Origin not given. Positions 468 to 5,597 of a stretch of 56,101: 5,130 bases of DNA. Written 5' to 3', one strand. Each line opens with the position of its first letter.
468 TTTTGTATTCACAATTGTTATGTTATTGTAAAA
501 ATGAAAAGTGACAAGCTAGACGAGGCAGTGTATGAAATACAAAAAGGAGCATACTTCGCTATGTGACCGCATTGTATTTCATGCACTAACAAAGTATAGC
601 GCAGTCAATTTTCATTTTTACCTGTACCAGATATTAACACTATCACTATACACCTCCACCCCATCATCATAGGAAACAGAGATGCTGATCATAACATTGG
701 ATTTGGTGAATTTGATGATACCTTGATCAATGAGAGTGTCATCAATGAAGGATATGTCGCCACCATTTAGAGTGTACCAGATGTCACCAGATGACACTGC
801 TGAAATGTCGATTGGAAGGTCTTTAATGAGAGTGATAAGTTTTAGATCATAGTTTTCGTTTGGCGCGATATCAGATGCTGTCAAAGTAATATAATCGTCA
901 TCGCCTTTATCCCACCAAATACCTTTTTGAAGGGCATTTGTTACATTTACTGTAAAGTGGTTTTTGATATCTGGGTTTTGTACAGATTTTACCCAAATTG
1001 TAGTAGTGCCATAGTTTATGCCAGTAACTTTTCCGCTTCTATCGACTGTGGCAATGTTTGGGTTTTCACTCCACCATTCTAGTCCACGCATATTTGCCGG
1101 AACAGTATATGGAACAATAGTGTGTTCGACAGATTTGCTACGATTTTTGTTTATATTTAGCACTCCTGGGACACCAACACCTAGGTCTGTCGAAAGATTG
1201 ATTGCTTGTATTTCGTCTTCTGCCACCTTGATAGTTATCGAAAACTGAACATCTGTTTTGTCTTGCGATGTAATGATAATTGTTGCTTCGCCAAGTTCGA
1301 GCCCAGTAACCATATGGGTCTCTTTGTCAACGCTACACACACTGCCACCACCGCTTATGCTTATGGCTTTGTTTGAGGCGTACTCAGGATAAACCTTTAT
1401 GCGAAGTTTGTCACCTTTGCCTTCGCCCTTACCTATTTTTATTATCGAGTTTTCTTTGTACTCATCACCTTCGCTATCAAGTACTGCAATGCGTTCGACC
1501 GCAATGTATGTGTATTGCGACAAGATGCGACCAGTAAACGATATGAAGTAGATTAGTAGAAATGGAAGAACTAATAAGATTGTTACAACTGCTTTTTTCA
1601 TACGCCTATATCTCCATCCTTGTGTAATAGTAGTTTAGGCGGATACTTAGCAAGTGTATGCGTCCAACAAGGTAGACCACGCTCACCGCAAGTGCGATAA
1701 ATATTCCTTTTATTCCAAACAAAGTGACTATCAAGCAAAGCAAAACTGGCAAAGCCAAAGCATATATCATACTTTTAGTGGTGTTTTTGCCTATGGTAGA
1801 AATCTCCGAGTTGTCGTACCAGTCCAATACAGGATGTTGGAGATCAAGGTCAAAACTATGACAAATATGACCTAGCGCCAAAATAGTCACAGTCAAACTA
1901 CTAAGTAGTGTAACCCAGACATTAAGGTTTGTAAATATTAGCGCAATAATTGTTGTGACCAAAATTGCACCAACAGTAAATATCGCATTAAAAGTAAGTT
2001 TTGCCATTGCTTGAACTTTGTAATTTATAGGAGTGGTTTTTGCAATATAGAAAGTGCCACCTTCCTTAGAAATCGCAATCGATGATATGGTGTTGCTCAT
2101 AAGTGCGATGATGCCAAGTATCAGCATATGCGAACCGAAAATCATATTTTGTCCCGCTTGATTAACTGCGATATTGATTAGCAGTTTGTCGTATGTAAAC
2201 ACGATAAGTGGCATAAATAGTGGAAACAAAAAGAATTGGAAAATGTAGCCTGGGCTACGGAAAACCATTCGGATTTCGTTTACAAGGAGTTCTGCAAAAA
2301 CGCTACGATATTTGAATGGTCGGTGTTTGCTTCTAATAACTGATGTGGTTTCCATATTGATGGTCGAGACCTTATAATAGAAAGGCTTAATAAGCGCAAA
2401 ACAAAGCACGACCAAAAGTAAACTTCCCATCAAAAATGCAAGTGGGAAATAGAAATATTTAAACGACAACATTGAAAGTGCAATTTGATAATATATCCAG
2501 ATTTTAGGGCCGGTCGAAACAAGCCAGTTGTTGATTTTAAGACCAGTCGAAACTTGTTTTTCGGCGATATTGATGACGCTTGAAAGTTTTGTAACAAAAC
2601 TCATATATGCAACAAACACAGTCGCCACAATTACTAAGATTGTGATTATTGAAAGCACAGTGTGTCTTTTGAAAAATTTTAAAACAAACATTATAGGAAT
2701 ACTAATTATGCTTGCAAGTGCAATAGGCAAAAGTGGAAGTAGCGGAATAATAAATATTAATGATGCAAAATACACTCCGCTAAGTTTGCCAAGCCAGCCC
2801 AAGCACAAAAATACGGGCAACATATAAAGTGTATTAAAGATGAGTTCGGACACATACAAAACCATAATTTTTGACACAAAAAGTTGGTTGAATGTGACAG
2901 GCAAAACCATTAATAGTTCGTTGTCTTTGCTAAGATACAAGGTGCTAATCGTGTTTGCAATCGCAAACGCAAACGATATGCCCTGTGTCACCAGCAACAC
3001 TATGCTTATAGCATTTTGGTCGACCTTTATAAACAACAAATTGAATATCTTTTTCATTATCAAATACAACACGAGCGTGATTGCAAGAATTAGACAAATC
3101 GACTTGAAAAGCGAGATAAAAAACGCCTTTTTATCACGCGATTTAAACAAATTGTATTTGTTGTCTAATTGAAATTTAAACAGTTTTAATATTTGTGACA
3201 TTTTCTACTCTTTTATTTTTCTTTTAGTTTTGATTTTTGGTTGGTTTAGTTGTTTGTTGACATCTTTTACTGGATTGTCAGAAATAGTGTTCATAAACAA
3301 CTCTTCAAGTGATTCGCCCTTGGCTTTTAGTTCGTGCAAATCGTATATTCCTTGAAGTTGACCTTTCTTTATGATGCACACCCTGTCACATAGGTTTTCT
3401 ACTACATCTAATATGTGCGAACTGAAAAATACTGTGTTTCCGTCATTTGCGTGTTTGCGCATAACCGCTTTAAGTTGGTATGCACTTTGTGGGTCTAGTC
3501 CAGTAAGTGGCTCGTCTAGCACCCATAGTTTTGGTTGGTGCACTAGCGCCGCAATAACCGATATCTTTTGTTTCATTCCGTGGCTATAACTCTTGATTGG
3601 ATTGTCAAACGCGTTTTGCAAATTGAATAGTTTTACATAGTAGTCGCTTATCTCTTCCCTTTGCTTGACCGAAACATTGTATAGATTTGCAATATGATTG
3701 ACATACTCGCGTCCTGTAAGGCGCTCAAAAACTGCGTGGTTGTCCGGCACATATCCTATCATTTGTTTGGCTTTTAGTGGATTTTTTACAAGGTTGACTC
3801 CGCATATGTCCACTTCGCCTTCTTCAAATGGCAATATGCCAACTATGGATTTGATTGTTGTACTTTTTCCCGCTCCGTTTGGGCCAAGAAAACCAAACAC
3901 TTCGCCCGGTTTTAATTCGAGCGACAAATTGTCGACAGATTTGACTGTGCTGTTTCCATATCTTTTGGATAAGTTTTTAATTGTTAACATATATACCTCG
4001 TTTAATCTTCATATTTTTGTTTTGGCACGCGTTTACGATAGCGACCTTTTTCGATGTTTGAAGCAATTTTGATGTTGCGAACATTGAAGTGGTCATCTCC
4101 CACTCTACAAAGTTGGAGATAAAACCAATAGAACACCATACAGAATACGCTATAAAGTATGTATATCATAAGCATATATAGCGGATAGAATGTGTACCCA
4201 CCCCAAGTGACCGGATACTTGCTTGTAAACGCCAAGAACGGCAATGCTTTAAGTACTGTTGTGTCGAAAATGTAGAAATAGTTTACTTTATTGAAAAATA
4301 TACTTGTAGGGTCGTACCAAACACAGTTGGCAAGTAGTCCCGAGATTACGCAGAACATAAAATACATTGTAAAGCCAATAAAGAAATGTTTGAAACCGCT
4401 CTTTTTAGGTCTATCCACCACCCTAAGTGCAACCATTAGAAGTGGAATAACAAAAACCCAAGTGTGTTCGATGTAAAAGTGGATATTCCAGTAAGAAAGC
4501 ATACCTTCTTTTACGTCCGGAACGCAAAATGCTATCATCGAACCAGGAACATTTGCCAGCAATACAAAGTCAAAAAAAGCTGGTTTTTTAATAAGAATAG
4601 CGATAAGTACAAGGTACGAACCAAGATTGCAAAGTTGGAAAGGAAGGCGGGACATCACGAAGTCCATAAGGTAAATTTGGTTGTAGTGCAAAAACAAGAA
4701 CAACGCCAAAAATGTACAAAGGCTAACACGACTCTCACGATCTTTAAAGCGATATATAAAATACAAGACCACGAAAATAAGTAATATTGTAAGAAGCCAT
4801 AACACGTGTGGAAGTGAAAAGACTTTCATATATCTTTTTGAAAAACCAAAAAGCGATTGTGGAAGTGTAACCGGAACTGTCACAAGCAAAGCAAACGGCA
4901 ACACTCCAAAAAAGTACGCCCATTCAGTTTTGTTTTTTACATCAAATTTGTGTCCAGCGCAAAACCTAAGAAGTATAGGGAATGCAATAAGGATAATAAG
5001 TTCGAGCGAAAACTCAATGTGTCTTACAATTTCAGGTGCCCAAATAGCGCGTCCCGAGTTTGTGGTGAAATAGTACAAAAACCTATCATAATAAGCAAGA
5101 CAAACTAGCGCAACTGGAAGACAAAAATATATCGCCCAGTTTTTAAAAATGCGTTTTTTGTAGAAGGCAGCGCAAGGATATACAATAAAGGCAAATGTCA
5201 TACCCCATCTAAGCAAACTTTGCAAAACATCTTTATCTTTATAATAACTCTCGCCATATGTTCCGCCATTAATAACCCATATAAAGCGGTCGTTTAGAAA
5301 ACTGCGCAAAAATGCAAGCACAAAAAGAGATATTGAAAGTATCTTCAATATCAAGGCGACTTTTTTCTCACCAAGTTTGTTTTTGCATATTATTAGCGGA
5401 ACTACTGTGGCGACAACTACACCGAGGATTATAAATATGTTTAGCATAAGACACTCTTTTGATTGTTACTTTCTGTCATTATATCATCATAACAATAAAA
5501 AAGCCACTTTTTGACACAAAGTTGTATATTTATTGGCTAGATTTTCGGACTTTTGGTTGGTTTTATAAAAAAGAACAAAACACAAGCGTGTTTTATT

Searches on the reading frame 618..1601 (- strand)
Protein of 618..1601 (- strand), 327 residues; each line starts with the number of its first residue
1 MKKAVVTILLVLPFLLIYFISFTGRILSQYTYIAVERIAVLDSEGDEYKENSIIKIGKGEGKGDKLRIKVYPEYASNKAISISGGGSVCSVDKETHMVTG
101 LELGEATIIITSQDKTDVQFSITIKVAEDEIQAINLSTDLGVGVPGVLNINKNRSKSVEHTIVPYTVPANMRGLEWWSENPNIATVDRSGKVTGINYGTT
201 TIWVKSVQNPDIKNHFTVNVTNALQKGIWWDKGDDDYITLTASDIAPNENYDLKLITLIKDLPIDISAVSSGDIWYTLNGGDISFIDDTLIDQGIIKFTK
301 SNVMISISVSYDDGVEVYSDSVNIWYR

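Call 16: find_encoding_contigs(protein=window:618-1601:-, flank=10000, max_places=10)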
Protein window:618-1601:- (327 aa): no gene with exactly this product is on record in the collection.

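Call 18: search_protein_families(library=pfam, proteins=[window:618-1601:-])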
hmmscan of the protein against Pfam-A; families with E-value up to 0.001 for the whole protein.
window:618-1601:- (327 aa): 1 family
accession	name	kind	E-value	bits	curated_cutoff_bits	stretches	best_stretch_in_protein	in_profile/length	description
PF02368.24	Big_2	-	5.8e-14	52.2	22.8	2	169-204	29-66/79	Bacterial Ig-like domain (group 2)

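Call 40: find_homologous_proteins(query=window:618-1601:-)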
Query window:618-1601:- (327 aa): 31 proteins with E <= 0.001 among 1160 candidates.
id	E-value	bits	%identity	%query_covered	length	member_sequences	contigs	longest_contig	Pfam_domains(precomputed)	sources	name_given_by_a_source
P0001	2.5e-198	676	93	100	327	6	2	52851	PF26182.1,PF02368.25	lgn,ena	-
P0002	2.6e-133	462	66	100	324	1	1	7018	PF02368.25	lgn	-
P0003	3.0e-133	462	65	100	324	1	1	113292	PF02368.25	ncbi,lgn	-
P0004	1.4e-131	457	67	100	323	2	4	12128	PF26182.1,PF02368.25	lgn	-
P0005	5.3e-126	438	65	100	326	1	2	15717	PF02368.25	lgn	-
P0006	4.5e-61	225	43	100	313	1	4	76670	PF02368.25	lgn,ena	-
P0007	6.8e-61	224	43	100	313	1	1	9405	PF02368.25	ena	-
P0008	9.5e-61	224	43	100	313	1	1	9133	PF02368.25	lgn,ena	-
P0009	2.3e-60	223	42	100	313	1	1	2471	PF02368.25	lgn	-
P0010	3.9e-57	212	42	100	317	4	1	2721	PF02368.25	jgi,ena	jgi:hypothetical protein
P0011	1.3e-55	207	44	94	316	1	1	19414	PF02368.25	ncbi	-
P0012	1.8e-55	207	42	100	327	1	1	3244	PF02368.25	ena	-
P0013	2.1e-55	206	43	94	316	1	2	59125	PF02368.25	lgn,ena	-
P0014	2.4e-55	206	43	100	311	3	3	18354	PF02368.25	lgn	-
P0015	4.0e-54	202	42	100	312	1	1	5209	PF26182.1,PF22359.3,PF02368.25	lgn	-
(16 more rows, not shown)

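Call 41: find_encoding_contigs(protein=P0001, flank=10000, max_places=6)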
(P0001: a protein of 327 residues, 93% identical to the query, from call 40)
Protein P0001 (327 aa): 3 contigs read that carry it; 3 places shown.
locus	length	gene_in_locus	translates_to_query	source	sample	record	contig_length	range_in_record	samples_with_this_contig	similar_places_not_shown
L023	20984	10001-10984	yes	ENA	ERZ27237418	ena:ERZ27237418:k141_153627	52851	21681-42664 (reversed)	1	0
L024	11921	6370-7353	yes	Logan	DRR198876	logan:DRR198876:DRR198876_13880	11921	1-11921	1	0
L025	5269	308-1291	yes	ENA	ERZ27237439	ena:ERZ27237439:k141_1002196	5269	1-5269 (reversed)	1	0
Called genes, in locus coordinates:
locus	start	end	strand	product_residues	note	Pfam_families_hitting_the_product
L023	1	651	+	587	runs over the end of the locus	PF08439:Peptidase_M3_N, PF01432:Peptidase_M3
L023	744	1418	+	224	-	PF02223:Thymidylate_kin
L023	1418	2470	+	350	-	PF02558:ApbA, PF08546:ApbA_C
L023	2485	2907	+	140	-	PF09424:YqeY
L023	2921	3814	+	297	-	PF14378:PAP2_3 (weak), PF01569:PAP2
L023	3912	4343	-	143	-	-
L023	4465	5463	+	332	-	PF11449:ArsP_2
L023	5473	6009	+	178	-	PF02677:QueH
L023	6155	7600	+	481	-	PF14808:TMEM164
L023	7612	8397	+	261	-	PF00005:ABC_tran, PF13304:AAA_21 (weak)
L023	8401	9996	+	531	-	PF16949:ABC_tran_2 (weak)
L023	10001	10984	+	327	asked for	PF26182:Ig_NUP210_5th (faint), PF02368:Big_2 (weak)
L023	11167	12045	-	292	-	PF04015:DUF362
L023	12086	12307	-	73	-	-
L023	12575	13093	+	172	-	-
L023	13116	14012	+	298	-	PF00334:NDK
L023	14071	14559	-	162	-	PF04471:Mrr_cat, PF13156:Mrr_cat_2, PF22722:NA-iREase1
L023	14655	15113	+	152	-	PF03073:TspO_MBR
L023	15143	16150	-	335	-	-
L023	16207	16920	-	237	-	PF03009:GDPD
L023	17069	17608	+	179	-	PF00210:Ferritin (faint), PF02915:Rubrerythrin, PF23458:DUF7130 (faint), PF21349:RUBY_RBDX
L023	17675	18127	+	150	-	-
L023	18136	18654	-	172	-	PF28043:KwaA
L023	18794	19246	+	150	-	PF00383:dCMP_cyt_deam_1, PF14437:MafB19-deam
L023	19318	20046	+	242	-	PF04402:SIMPL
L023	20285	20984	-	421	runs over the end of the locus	PF00817:IMS, PF11799:IMS_C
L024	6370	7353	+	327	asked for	PF26182:Ig_NUP210_5th (faint), PF02368:Big_2 (weak)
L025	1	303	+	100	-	?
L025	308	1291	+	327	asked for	PF26182:Ig_NUP210_5th (faint), PF02368:Big_2 (weak)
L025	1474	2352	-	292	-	PF04015:DUF362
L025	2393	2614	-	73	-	-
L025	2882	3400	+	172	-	-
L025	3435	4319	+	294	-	PF00334:NDK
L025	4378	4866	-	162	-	PF04471:Mrr_cat, PF13156:Mrr_cat_2, PF22722:NA-iREase1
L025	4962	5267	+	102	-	?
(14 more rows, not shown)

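Call 42: find_encoding_contigs(protein=P0003, flank=10000, max_places=6)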
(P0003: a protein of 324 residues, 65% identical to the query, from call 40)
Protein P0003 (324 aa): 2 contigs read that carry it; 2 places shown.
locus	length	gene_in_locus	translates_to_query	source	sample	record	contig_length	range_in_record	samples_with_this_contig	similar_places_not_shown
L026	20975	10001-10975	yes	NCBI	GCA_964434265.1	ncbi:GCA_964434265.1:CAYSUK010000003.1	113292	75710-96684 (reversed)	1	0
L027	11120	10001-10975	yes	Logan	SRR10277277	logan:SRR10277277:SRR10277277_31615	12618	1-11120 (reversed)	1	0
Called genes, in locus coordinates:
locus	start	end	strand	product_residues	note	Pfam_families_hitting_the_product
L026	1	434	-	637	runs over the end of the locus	PF09335:VTT_dom, PF01553:Acyltransferase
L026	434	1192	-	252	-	PF13444:Acetyltransf_5, PF21926:FeeM (weak)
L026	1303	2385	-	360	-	PF01168:Ala_racemase_N, PF00842:Ala_racemase_C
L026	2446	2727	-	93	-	PF01337:Barstar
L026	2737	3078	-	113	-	PF00545:Ribonuclease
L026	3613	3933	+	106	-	-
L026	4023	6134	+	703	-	PF02368:Big_2, PF26918:Ig_Eae (weak)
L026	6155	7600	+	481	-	PF14808:TMEM164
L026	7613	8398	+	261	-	PF00005:ABC_tran, PF13304:AAA_21 (weak)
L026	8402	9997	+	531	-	PF09847:12TM_1 (weak), PF16949:ABC_tran_2 (faint)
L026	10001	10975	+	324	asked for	PF02368:Big_2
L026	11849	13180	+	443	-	PF00560:LRR_1 (faint), PF13855:LRR_8, PF12799:LRR_4, PF13855:LRR_8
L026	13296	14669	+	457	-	PF28494:GlyRS_ins_1 (faint), PF00587:tRNA-synt_2b, PF03129:HGTP_anticodon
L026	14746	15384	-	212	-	PF13240:Zn_Ribbon_1 (weak), PF13248:Zn_ribbon_3 (weak)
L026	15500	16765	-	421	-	PF06838:Met_gamma_lyase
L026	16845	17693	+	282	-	PF04973:NMN_transporter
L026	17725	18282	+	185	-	PF08207:EFP_N, PF01132:EFP, PF09285:Elong-fact-P_C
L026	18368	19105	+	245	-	PF00106:adh_short, PF01370:Epimerase (weak), PF08659:KR, PF13561:adh_short_C2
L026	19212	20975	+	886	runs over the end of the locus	PF00690:Cation_ATPase_N, PF00122:E1-E2_ATPase, PF00702:Hydrolase, PF13246:Cation_ATPase, PF00689:Cation_ATPase_C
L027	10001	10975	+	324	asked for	PF02368:Big_2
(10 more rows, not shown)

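Call 95: list_cluster_members(proteins=[P0001])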
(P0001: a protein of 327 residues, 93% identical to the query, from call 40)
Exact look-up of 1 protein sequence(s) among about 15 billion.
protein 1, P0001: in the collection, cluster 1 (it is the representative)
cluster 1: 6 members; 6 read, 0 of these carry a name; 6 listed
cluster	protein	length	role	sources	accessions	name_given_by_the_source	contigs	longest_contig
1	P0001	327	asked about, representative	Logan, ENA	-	-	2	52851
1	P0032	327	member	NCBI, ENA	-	-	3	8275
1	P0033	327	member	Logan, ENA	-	-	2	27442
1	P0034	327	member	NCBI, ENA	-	-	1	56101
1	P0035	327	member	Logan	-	-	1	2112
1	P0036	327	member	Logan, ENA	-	-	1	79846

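Call 96: find_encoding_contigs(protein=P0036, flank=10000, max_places=4)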
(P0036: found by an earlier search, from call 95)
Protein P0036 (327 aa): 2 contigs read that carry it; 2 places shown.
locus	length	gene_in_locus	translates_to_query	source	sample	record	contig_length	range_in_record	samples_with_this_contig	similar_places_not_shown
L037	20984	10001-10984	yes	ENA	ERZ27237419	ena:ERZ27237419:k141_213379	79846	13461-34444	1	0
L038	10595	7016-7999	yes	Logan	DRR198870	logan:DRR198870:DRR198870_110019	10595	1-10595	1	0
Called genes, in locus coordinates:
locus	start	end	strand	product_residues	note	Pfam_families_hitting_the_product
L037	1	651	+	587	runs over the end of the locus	PF08439:Peptidase_M3_N, PF01432:Peptidase_M3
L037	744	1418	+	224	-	PF02223:Thymidylate_kin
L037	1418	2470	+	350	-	PF02558:ApbA, PF08546:ApbA_C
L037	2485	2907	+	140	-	PF09424:YqeY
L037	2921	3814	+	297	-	PF14378:PAP2_3 (weak), PF01569:PAP2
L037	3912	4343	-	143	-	-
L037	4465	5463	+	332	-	PF11449:ArsP_2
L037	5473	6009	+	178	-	PF02677:QueH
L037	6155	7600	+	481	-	PF14808:TMEM164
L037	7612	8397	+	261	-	PF00005:ABC_tran, PF13304:AAA_21 (weak)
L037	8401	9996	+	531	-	PF09847:12TM_1 (faint), PF16949:ABC_tran_2 (weak)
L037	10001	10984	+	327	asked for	PF26182:Ig_NUP210_5th (faint), PF02368:Big_2 (weak)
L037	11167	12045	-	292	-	PF04015:DUF362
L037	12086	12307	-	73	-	-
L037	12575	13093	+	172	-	-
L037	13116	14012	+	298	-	PF00334:NDK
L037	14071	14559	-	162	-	PF04471:Mrr_cat, PF13156:Mrr_cat_2, PF22722:NA-iREase1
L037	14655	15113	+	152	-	PF03073:TspO_MBR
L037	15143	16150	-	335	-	-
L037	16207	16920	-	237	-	PF03009:GDPD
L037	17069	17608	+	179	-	PF00210:Ferritin (faint), PF02915:Rubrerythrin, PF23458:DUF7130 (faint), PF21349:RUBY_RBDX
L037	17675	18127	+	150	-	-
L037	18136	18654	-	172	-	PF28043:KwaA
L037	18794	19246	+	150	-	PF00383:dCMP_cyt_deam_1, PF14437:MafB19-deam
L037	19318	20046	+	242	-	PF04402:SIMPL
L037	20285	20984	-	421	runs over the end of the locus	PF00817:IMS, PF11799:IMS_C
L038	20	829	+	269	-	PF14378:PAP2_3 (weak), PF01569:PAP2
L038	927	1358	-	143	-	-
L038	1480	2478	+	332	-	PF11449:ArsP_2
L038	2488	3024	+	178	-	PF02677:QueH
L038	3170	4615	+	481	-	PF14808:TMEM164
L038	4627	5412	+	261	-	PF00005:ABC_tran, PF13304:AAA_21 (weak)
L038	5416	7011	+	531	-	PF09847:12TM_1 (faint), PF16949:ABC_tran_2 (weak)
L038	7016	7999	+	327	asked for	PF26182:Ig_NUP210_5th (faint), PF02368:Big_2 (weak)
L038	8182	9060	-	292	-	PF04015:DUF362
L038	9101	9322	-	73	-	-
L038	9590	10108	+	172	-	-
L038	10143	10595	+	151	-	?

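Call 97: find_encoding_contigs(protein=P0032, flank=10000, max_places=4)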
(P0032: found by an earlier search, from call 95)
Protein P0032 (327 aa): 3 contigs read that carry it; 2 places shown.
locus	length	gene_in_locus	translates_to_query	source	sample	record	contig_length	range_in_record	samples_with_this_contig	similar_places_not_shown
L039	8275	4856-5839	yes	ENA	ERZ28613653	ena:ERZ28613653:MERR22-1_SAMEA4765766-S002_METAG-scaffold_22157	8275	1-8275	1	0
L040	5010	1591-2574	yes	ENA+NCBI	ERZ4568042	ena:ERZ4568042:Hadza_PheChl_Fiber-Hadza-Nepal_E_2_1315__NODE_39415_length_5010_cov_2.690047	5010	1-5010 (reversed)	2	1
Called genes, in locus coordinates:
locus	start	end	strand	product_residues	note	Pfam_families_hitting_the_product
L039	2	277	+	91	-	?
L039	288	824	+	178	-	PF02677:QueH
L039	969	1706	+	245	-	-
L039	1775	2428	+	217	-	PF14808:TMEM164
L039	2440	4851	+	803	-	-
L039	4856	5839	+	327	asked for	PF26182:Ig_NUP210_5th (faint), PF02368:Big_2 (weak), PF26918:Ig_Eae (weak)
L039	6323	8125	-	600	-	-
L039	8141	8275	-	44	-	?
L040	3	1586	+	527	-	?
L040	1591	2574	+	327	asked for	PF26182:Ig_NUP210_5th (faint), PF02368:Big_2 (weak), PF26918:Ig_Eae (weak)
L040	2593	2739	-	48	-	-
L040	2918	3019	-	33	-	-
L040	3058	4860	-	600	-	-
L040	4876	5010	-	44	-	?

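Call 101: search_protein_families(library=pfam, proteins=[L039:6323-8125:-], max_evalue=0.01)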
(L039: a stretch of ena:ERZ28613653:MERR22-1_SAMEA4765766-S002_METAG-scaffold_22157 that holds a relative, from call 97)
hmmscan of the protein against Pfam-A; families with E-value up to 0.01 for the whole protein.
L039:6323-8125:- (600 aa): 0 families

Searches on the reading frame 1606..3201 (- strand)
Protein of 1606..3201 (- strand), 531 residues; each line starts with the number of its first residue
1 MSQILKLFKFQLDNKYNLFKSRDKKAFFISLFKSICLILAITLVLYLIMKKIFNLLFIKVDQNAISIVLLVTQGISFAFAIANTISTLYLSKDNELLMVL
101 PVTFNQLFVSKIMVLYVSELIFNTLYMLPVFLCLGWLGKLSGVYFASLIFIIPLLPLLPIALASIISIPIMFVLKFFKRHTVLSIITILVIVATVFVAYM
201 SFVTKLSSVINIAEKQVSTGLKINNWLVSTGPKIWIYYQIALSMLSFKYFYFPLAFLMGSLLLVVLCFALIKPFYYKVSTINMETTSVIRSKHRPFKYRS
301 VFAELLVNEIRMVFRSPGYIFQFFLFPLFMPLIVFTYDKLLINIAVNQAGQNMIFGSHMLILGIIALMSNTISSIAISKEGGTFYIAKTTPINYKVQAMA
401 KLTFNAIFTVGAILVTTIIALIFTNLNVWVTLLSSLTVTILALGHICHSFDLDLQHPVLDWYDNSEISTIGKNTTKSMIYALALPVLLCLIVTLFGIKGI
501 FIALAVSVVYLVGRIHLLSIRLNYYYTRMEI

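Call 18: search_protein_families(library=pfam, proteins=[window:1606-3201:-])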
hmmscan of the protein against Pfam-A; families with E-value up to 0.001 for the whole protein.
window:1606-3201:- (531 aa): 1 family
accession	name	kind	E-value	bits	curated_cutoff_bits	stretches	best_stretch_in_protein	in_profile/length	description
PF16949.11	ABC_tran_2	-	4.2e-06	26.3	25.7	1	28-495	25-489/542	Putative ATP-binding cassette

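Call 39: find_encoding_contigs(protein=window:1606-3201:-, flank=10000, max_places=10)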
Protein window:1606-3201:- (531 aa): no gene with exactly this product is on record in the collection.

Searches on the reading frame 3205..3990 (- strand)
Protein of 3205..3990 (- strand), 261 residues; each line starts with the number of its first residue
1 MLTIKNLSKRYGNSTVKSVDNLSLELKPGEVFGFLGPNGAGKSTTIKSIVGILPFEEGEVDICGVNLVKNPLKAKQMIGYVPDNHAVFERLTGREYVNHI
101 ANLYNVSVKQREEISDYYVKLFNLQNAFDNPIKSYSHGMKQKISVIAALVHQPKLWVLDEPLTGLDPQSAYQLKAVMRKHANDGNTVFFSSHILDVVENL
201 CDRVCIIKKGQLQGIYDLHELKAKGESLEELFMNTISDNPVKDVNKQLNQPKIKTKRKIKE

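Call 17: find_encoding_contigs(protein=window:3205-3990:-, flank=10000, max_places=10)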
Protein window:3205-3990:- (261 aa): 2 contigs read that carry it; 2 places shown.
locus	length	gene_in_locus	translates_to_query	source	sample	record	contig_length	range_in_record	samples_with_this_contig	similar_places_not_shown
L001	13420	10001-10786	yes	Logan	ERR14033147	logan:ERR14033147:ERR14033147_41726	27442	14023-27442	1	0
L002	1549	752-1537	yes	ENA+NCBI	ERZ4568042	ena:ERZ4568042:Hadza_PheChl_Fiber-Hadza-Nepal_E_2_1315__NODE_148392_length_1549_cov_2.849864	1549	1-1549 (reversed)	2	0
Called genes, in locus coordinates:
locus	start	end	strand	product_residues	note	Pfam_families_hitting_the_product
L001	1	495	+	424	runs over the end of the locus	PF07247:AATase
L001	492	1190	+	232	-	PF19845:DUF6320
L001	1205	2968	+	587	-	PF08439:Peptidase_M3_N, PF01432:Peptidase_M3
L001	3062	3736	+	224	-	PF02223:Thymidylate_kin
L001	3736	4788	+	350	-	PF02558:ApbA, PF08546:ApbA_C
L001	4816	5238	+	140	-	PF09424:YqeY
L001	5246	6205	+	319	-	PF14378:PAP2_3 (weak), PF01569:PAP2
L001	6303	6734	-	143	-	-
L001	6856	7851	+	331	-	PF03773:ArsP_1, PF11449:ArsP_2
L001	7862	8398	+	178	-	PF02677:QueH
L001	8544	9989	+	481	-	PF14808:TMEM164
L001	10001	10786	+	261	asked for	PF00005:ABC_tran, PF13304:AAA_21 (weak)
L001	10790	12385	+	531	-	PF16949:ABC_tran_2 (weak)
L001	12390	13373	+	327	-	PF26182:Ig_NUP210_5th (faint), PF02368:Big_2 (weak), PF26918:Ig_Eae (weak)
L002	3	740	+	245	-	?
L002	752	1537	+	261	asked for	PF00005:ABC_tran, PF13304:AAA_21 (weak)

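Call 18: search_protein_families(library=pfam, proteins=[window:3205-3990:-])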
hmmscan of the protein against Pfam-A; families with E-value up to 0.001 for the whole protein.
window:3205-3990:- (261 aa): 2 families
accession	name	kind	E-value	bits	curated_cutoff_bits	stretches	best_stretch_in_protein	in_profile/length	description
PF00005.33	ABC_tran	-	9.9e-27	94.6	25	1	20-162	2-136/137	ABC transporter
PF13304.12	AAA_21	-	6.2e-10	40.1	27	1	118-193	221-299/304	AAA domain, putative AbiEii toxin, Type IV TA system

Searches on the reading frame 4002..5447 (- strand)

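Call 18: search_protein_families(library=pfam, proteins=[window:4002-5447:-])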
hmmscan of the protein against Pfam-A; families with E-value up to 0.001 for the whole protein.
window:4002-5447:- (481 aa): 1 family
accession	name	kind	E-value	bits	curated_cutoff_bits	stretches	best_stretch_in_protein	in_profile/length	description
PF14808.11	TMEM164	-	4.5e-19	69.3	25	1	210-430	2-215/217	TMEM164 family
